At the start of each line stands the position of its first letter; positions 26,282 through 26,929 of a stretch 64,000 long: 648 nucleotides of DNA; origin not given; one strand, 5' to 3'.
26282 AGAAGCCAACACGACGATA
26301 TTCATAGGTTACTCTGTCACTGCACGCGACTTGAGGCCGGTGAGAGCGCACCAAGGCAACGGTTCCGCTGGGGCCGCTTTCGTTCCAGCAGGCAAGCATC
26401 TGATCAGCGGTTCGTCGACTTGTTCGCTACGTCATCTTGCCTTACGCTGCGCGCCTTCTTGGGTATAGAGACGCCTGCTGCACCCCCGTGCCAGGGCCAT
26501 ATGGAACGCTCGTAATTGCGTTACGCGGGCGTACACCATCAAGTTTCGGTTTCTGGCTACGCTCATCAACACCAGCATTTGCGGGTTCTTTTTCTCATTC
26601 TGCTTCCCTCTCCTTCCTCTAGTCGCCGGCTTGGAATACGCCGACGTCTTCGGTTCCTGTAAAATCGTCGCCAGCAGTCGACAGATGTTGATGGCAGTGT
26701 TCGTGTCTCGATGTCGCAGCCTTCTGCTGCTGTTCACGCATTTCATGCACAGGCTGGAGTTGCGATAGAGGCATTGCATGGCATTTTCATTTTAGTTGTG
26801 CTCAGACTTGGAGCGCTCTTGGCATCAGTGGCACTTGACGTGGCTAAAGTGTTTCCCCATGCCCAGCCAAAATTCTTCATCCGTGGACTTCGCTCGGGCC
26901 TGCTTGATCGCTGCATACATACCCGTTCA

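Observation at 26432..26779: Fanzor/TnpB-like relic copy E with an intact CxxC-(10 aa)-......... arrangement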

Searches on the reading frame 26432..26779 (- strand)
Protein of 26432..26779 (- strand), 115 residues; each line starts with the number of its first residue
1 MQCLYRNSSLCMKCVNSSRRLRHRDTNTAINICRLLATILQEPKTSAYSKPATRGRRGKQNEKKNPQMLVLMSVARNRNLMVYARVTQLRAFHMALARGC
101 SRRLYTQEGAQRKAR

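Call 10: search_protein_families(library=pfam, max_evalue=10, proteins=[window:26435-26779:-])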
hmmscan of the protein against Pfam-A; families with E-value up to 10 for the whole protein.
seq(115 aa): 1 family
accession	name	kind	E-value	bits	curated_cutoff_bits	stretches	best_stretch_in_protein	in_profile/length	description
PF03292.19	Pox_P4B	-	0.044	12.5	25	1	5-98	21-110/657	Poxvirus P4B major core protein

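Call 69: list_cluster_members(proteins=[window:26432-26779:-, window:27974-29032:-, window:27339-27707:-])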
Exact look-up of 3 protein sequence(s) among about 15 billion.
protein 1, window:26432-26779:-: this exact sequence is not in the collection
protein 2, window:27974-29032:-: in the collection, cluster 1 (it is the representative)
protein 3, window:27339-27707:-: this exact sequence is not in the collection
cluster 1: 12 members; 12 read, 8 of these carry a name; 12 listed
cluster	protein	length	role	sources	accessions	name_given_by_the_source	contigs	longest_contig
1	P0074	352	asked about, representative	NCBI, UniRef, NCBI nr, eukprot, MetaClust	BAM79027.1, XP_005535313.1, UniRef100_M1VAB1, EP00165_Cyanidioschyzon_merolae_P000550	hypothetical protein CYME_CMC093C [Cyanidioschyzon merolae strain 10D] | GOLD domain-containing protein n=1 Tax=Cyanidioschyzon merolae (strain NIES-3377 / 10D) ... | XP_005535313.1 hypothetical protein CYME_CMC093C [Cyanidioschyzon merolae strain 10D]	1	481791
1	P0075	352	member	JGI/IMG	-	hypothetical protein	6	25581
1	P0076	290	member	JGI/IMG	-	hypothetical protein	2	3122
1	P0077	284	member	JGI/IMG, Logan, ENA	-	hypothetical protein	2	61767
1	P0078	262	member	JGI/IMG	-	hypothetical protein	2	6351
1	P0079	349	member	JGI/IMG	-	hypothetical protein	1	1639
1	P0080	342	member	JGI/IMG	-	hypothetical protein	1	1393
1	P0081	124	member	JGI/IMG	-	hypothetical protein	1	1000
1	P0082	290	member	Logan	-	-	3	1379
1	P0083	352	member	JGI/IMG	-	-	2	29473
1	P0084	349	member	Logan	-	-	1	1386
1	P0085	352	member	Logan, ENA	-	-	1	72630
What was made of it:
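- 26432..26779 (-): The reported 115-aa ORF. It is an accidental open frame that starts inside the zinc-finger region and runs 49 nt past the element's 3' end. The exact sequence is absent from the 15-billion-protein collection, so no source calls it as a gene (call 69).
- The ORF is called by no source (call 69). It is in no protein collection (call 69).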
